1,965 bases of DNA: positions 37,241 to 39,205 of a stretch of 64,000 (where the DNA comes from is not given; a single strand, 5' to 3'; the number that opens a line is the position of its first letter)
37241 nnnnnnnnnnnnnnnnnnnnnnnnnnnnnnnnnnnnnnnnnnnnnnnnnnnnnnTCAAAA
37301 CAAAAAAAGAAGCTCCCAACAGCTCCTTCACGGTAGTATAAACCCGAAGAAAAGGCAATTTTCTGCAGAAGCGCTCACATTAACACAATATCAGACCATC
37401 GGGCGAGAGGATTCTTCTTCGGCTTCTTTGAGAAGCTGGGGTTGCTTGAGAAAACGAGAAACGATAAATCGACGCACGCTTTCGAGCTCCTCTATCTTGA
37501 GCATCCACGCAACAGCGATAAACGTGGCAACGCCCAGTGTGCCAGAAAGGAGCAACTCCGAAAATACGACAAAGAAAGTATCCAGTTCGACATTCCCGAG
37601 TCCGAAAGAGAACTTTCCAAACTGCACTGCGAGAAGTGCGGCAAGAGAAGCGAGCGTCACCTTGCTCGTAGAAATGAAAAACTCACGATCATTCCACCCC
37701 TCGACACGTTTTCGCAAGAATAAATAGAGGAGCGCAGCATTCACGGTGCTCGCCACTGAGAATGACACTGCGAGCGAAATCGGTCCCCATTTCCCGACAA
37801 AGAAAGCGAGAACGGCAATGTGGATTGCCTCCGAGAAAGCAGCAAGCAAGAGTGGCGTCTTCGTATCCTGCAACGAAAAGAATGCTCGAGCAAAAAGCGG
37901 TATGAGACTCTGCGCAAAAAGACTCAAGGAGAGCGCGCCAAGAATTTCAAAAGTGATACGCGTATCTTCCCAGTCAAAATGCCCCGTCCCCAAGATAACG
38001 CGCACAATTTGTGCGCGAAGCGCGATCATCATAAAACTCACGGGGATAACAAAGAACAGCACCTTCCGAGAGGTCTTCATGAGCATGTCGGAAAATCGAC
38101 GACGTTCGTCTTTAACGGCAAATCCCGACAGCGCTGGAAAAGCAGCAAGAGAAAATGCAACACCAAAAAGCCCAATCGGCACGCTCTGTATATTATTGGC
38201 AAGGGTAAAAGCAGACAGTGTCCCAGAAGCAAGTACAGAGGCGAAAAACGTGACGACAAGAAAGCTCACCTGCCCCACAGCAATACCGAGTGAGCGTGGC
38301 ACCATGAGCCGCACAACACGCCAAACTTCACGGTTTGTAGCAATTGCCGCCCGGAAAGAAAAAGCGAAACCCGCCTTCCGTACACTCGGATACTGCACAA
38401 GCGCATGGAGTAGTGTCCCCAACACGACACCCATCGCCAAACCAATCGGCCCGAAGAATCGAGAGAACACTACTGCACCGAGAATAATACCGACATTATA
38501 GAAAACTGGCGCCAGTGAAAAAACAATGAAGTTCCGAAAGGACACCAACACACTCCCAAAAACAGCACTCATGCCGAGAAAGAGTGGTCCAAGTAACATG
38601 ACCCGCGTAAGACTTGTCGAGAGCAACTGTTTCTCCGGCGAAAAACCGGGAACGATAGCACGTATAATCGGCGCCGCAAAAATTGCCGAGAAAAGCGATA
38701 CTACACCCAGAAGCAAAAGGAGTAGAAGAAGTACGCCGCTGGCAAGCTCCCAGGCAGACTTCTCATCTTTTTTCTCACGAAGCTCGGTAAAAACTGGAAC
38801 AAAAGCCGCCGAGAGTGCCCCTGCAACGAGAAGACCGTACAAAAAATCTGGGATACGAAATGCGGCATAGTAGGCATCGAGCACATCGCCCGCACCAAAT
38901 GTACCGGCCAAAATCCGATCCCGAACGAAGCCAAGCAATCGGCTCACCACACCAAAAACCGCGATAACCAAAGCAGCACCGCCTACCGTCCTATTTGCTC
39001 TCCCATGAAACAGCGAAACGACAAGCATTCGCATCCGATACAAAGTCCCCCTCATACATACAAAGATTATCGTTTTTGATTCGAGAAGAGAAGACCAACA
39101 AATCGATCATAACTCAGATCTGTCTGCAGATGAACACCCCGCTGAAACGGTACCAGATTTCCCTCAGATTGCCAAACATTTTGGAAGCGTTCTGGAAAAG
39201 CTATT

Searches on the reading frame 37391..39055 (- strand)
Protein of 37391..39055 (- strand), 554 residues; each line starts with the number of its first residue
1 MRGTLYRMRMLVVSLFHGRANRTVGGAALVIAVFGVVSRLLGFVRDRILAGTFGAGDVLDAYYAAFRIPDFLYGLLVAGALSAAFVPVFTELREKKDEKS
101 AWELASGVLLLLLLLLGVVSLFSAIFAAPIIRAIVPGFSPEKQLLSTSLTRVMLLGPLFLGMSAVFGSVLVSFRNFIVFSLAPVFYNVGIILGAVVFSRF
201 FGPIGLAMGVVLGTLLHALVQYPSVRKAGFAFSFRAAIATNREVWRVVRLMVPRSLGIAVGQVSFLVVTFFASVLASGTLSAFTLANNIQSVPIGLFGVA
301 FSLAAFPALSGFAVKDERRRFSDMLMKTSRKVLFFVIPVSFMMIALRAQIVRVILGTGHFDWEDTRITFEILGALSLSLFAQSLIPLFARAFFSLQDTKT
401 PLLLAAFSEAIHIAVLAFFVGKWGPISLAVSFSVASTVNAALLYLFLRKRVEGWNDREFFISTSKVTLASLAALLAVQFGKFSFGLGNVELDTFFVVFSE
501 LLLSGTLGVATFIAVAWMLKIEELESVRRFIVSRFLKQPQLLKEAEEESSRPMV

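Call 40: search_protein_families(library=pfam, proteins=[window:37391-39055:-], max_evalue=0.001)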
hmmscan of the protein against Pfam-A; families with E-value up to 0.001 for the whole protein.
window:37391-39055:- (554 aa): 1 family
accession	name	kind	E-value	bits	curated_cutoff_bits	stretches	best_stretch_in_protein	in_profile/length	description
PF03023.19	MurJ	-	1.9e-90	304.1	27.4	1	50-480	2-433/451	Lipid II flippase MurJ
